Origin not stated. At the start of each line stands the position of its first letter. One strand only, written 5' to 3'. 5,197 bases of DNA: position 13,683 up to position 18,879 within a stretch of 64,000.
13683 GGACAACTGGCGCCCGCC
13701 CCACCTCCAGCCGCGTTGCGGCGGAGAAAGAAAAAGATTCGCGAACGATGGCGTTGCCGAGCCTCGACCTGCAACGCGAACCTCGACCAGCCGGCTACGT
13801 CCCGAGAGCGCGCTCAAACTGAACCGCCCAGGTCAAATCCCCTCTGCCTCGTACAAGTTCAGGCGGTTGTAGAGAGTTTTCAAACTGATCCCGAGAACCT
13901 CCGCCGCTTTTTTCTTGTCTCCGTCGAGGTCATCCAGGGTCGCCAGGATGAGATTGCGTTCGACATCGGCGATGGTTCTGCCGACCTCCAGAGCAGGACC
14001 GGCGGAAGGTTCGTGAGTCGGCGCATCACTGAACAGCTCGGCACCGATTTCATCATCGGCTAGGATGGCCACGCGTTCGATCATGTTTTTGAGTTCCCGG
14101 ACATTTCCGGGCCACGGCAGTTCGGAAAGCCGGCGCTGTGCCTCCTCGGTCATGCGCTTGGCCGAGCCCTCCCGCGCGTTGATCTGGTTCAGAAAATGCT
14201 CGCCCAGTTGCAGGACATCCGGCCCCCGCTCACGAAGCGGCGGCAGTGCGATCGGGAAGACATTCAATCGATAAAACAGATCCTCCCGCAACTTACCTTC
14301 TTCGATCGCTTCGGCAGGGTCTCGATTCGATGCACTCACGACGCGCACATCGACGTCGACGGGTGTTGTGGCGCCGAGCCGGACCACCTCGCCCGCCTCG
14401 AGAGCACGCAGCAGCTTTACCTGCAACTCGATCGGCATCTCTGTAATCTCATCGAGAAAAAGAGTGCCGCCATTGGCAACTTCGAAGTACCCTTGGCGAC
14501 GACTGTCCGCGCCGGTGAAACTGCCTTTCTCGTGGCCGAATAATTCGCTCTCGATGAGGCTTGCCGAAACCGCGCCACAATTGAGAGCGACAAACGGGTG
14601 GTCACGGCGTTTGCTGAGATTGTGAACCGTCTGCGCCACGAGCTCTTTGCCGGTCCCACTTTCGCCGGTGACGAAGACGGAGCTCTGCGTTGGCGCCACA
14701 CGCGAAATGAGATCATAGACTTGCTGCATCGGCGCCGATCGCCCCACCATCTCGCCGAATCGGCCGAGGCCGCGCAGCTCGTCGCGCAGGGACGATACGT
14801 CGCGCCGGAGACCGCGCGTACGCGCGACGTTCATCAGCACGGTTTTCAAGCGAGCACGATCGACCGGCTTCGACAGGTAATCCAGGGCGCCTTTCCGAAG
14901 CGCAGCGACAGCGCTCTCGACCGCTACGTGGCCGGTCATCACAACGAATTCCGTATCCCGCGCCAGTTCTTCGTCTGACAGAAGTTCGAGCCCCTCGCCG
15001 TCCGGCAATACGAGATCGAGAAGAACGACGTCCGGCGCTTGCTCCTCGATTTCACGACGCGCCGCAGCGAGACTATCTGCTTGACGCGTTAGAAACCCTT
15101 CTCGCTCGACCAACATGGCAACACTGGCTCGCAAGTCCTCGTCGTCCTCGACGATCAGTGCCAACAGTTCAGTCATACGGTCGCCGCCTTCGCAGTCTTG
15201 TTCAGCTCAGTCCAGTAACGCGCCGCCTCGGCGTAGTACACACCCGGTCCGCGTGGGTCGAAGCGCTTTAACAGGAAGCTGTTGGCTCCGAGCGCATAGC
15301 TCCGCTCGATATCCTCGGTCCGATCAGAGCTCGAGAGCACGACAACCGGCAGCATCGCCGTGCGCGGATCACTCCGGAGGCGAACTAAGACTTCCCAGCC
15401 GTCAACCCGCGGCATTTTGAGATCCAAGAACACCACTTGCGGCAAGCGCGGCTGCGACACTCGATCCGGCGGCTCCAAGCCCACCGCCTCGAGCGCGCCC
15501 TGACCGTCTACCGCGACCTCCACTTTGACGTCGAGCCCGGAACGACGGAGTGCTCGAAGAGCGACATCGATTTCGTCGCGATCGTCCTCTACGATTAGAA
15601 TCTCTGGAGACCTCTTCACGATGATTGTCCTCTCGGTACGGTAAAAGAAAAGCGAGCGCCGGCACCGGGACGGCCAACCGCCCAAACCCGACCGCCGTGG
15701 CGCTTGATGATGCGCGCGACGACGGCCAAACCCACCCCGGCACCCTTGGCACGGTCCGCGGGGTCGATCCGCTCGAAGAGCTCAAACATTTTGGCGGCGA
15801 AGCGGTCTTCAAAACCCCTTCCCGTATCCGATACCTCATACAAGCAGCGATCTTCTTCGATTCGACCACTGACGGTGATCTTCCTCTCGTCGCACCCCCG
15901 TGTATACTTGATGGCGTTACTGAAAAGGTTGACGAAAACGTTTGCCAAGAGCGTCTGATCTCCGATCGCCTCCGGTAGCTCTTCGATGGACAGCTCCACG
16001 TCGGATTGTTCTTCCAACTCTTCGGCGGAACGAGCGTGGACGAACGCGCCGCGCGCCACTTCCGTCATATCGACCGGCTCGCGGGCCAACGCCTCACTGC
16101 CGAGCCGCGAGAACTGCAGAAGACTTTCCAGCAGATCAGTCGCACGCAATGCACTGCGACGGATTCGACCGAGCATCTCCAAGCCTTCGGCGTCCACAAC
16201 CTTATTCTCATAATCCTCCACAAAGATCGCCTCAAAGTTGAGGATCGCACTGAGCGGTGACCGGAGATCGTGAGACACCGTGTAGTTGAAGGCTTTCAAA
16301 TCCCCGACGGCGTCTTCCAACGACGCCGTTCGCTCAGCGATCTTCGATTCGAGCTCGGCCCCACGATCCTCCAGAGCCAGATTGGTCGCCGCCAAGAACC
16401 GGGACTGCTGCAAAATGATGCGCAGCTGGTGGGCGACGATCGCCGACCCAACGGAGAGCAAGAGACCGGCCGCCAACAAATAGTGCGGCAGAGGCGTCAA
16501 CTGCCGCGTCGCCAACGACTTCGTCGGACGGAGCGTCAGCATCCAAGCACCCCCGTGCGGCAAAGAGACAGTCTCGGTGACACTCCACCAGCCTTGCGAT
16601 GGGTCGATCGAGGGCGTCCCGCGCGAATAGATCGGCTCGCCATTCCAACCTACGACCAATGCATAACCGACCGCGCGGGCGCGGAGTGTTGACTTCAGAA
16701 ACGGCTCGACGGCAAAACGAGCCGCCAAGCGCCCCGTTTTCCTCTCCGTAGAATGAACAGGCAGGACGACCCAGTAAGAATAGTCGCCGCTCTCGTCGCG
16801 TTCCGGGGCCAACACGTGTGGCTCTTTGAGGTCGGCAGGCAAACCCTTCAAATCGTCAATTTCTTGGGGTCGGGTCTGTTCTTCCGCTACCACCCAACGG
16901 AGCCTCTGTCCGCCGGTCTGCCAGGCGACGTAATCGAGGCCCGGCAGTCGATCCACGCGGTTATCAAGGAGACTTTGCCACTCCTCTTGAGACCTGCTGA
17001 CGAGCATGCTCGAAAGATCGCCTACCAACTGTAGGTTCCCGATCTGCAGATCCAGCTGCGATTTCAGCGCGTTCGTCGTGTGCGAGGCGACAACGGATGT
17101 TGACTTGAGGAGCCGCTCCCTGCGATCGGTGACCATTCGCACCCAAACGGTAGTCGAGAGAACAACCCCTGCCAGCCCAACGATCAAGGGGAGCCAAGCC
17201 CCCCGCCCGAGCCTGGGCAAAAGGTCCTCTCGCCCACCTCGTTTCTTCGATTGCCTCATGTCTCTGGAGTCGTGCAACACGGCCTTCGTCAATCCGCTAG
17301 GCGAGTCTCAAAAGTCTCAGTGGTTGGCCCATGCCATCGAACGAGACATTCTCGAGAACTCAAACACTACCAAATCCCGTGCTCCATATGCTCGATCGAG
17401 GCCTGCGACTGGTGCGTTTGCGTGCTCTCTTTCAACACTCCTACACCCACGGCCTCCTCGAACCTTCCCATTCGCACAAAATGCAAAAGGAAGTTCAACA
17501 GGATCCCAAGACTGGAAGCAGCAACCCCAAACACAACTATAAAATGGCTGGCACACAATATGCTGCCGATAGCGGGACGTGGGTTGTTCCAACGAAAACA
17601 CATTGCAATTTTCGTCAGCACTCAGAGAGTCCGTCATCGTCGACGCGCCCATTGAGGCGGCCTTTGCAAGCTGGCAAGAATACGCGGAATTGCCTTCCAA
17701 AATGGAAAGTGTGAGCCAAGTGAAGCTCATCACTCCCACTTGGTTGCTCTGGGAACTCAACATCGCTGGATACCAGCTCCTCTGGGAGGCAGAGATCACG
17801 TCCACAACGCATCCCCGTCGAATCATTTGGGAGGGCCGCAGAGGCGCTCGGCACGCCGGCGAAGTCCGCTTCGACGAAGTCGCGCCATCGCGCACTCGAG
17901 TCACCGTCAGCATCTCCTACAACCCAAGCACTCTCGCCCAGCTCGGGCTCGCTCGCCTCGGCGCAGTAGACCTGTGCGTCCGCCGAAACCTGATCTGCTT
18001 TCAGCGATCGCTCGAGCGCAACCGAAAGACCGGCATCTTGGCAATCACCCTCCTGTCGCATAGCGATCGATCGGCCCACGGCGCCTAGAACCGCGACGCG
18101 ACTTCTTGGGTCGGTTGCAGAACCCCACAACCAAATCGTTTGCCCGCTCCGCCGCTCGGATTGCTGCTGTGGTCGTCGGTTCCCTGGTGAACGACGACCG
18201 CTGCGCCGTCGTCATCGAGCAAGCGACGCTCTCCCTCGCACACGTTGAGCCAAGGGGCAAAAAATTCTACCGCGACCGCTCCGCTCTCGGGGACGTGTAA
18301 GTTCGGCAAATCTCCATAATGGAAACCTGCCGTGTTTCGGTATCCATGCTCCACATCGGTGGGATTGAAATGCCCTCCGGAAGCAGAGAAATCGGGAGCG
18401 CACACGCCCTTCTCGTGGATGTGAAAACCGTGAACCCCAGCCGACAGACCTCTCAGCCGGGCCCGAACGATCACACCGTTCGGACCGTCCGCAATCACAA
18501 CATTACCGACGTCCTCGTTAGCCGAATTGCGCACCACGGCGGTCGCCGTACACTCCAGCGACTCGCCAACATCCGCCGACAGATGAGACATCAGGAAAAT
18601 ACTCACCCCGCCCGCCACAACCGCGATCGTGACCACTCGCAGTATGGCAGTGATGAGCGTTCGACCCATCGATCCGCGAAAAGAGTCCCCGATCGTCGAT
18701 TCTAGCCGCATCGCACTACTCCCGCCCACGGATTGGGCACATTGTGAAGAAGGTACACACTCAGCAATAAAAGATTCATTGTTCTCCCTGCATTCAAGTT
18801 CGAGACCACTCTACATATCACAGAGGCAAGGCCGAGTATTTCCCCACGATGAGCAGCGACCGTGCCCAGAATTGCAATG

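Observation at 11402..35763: A ~24-kb general-stress gene island that appears to be driven by sigma54 promoters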

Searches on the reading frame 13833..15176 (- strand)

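Call 5: search_protein_families(library=pfam, proteins=[window:13833-15176:-], max_evalue=0.01)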
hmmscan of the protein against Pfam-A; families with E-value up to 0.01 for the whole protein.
window:13833-15176:- (447 aa): 12 families
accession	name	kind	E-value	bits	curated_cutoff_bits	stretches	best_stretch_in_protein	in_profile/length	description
PF00158.32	Sigma54_activat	-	1.6e-70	236.6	20.2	1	143-309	1-167/168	Sigma-54 interaction domain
PF00072.30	Response_reg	-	6.3e-22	78.3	30.2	1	7-113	2-109/111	Response regulator receiver domain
PF14532.12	Sigma54_activ_2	-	8.3e-20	71.9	25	1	144-314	1-138/138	Sigma-54 interaction domain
PF25601.1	AAA_lid_14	-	1.1e-18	67.2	27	1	315-380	1-68/87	AAA+ ATPase lid domain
PF02954.25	HTH_8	-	2.9e-11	43.3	22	1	402-440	2-40/42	Bacterial regulatory protein, Fis family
PF07728.20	AAA_5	-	2.8e-07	31.1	22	1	167-287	2-125/139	AAA domain (dynein-related subfamily)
PF13191.12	AAA_16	-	2.3e-06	28.6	32.6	1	143-203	2-63/167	AAA ATPase domain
PF01078.27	Mg_chelatase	-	6e-05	23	20.3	1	222-291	93-164/207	Magnesium chelatase, subunit ChlI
PF13551.12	HTH_29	-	0.0019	18.7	28.1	1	419-447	13-41/64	Winged helix-turn helix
PF07724.20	AAA_2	-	0.002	18.6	27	1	165-265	4-105/166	AAA domain (Cdc48 subfamily)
PF13384.12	HTH_23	-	0.0056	16.9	24.6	0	422-447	21-46/50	Homeodomain-like domain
PF13245.12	AAA_19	-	0.0072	16.9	25.1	0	163-263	10-118/134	AAA domain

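Call 45: search_protein_families(library=ncbifam, proteins=[window:13833-15176:-], max_evalue=0.001)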
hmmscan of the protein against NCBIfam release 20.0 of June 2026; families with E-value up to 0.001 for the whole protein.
window:13833-15176:- (447 aa): 90 families (the best 25 are shown)
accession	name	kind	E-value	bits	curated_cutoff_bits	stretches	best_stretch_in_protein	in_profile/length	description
TIGR01818.1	ntrC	equivalog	8.8e-116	387.4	558.6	1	7-376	2-370/463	nitrogen regulation protein NR(I)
NF008469.0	PRK11361.1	equivalog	1.1e-110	370.5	714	1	6-443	7-455/461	acetoacetate metabolism transcriptional regulator AtoC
NF041946.1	LuxO_transreg_Vib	equivalog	3.3e-109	365.7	800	1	39-376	32-369/463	quorum-sensing sigma-54 dependent transcriptional regulator LuxO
TIGR02915.1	PEP_resp_reg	equivalog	5.4e-108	361.7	502.6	1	7-443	2-443/445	PEP-CTERM-box response regulator transcription factor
NF050807.1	TransRegFlbDCaul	equivalog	1.3e-106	357.2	750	1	13-447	11-443/454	sigma-54-dependent transcriptional regulator FlbD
NF051870.1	NAssimRespRegNtrX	equivalog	3.6e-102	342.6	600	1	7-381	5-376/452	nitrogen assimilation response regulator NtrX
NF049963.1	RespRegFlgRCampy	domain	9.7e-100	334.4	750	1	7-443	4-428/429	fla regulon two-component system response regulator FlgR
NF007689.0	PRK10365.1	equivalog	7.2e-99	331.5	760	1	7-439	9-439/441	sigma-54-dependent response regulator transcription factor ZraR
TIGR01817.1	nifA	equivalog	8.8e-98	328.4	528.85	1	135-376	190-431/534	nif-specific transcriptional activator NifA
TIGR02329.1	propionate_PrpR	equivalog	5.5e-96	322.3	499.2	1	75-440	146-525/526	propionate catabolism operon regulatory protein PrpR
NF041552.1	TF_PrdR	equivalog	1.9e-95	320.4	795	1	138-443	264-577/577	sigma-54 dependent transcriptional regulator PrdR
NF008176.1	PRK10923.1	equivalog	1.9e-94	316.9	620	1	6-374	6-372/469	nitrogen regulation protein NR(I)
NF003451.0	PRK05022.1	equivalog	5.2e-93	312.5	476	1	139-376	188-426/512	nitric oxide reductase transcriptional regulator NorR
NF011953.0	PRK15424.1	equivalog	2.4e-91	306.9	703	1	72-441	153-533/538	propionate catabolism operon regulatory protein PrpR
NF011695.0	PRK15115.1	equivalog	1.2e-90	304.4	763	1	7-442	10-436/445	two-component system response regulator GlrR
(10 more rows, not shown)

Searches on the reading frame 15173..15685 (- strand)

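Call 5: search_protein_families(library=pfam, proteins=[window:15173-15685:-], max_evalue=0.01)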
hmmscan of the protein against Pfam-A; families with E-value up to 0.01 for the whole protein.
window:15173-15685:- (170 aa): 1 family
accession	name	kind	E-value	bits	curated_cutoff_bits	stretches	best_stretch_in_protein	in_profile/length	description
PF00072.30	Response_reg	-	1.1e-17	64.7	30.2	1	29-144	1-103/111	Response regulator receiver domain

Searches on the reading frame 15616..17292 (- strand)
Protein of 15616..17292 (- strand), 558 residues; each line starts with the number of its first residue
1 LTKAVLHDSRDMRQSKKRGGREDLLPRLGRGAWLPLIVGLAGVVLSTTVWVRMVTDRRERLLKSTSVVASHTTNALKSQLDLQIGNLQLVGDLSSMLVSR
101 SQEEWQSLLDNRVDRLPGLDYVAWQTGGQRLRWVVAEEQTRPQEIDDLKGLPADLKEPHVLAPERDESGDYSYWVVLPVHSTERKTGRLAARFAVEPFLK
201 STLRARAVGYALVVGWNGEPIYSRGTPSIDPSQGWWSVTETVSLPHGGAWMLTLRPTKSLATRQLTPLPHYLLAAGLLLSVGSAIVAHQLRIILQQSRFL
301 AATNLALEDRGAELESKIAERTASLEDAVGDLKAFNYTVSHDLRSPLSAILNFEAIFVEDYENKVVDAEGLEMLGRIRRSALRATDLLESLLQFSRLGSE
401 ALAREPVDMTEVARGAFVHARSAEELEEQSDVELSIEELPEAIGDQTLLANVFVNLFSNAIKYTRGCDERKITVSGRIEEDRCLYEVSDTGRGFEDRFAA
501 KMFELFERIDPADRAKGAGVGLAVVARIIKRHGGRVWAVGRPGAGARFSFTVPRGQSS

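Call 5: search_protein_families(library=pfam, proteins=[window:15616-17292:-], max_evalue=0.01)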
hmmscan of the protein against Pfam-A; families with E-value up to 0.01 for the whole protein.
window:15616-17292:- (558 aa): 4 families
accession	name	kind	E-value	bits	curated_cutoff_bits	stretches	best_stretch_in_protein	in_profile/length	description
PF02518.31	HATPase_c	-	1e-21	77.9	26.4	1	444-554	1-109/111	Histidine kinase-, DNA gyrase B-, and HSP90-like ATPase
PF00512.31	HisKA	-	5.4e-10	39.6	26.9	1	333-399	3-65/66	His Kinase A (phospho-acceptor) domain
PF13581.12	HATPase_c_2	-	0.00035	21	27.4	1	457-529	40-109/127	Histidine kinase-like ATPase domain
PF14501.12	HATPase_c_5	-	0.0027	18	22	1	449-536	6-86/102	GHKL domain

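Call 45: search_protein_families(library=ncbifam, proteins=[window:15616-17292:-], max_evalue=0.001)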
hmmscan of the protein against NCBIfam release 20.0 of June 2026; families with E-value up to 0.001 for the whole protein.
window:15616-17292:- (558 aa): 75 families (the best 25 are shown)
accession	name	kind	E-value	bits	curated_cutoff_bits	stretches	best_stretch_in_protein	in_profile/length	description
NF047465.1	hybrid_HK_LvrA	exception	2.2e-50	171.5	1200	1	322-554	590-818/819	hybrid histidine kinase/response regulator LvrA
TIGR02966.1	phoR_proteo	equivalog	2e-31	109.3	334.2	1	335-551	117-332/333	phosphate regulon sensor histidine kinase PhoR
NF006800.0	PRK09303.1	equivalog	4.7e-29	101.5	342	1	338-553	157-376/383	histidine kinase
NF046044.1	PnpS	equivalog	5.6e-29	101.3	400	1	338-553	176-390/390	two-component system histidine kinase PnpS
NF007793.0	PRK10490.1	equivalog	1.5e-26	92.7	1123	1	293-556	624-884/895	two-component system sensor histidine kinase KdpD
NF041832.1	near_NosP_CTERM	subfamily_domain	2.2e-26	92.8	400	1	338-556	13-227/370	NahK/ErcS family hybrid sensor histidine kinase/response regulator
TIGR01386.1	cztS_silS_copS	subfamily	2.4e-25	89.4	292.55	1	323-553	232-457/457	heavy metal sensor histidine kinase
NF008312.0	PRK11100.1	equivalog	1e-24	87.3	356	1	331-554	255-474/477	two-component system sensor histidine kinase CreC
NF041880.1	EPS_EpsF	equivalog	5.8e-24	84.4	900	1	335-552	277-491/492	response regulator EpsF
NF008468.0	PRK11360.1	equivalog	9.2e-24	83.7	646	1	328-556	395-610/616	two-component system sensor histidine kinase AtoS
NF033092.0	HK_WalK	equivalog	3.3e-23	82.1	725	1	333-553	373-593/594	cell wall metabolism sensor histidine kinase WalK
TIGR02956.1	TMAO_torS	equivalog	5.1e-23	81.1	676.5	1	326-554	458-682/967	TMAO reductase system sensor histidine kinase/response regulator TorS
NF040691.1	MtrAB_MtrB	equivalog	1.7e-22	80.2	450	1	324-555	263-493/507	MtrAB system histidine kinase MtrB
NF008302.0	PRK11091.1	equivalog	2.5e-21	75.6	838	1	322-553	273-504/779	aerobic respiration two-component sensor histidine kinase ArcB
NF041735.1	hist_kin_RppB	equivalog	8.7e-21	74.2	400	1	333-553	217-438/438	two-component system sensor histidine kinase RppB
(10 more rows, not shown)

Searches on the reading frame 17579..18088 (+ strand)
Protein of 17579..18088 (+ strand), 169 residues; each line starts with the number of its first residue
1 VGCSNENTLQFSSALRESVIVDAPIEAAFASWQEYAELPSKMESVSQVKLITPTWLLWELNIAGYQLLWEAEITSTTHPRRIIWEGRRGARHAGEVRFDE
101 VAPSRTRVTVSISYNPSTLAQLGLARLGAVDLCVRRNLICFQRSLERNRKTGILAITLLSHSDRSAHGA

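Call 5: search_protein_families(library=pfam, proteins=[window:17579-18088:+], max_evalue=0.01)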
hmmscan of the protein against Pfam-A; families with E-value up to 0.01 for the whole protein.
window:17579-18088:+ (169 aa): 2 families
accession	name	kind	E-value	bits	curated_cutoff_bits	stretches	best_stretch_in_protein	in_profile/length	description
PF10604.15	Polyketide_cyc2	-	1.5e-06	29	27.4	1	16-128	5-120/142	Polyketide cyclase / dehydrase and lipid transport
PF03364.25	Polyketide_cyc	-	9e-06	26.4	23.4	1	21-117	1-100/126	Polyketide cyclase / dehydrase and lipid transport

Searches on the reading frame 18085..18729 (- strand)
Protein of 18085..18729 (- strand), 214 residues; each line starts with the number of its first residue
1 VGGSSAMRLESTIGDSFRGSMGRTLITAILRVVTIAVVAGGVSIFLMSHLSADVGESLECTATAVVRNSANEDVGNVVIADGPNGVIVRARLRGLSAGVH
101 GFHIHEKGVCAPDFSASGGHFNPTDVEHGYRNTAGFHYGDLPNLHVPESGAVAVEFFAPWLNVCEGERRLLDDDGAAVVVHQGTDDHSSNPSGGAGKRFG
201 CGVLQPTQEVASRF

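Call 5: search_protein_families(library=pfam, proteins=[window:18085-18729:-], max_evalue=0.01)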
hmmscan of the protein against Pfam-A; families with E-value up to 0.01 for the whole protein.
window:18085-18729:- (214 aa): 1 family
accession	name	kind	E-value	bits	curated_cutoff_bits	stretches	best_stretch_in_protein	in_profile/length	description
PF00080.25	Sod_Cu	-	5.9e-35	121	28.9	1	75-203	3-132/133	Copper/zinc superoxide dismutase (SODC)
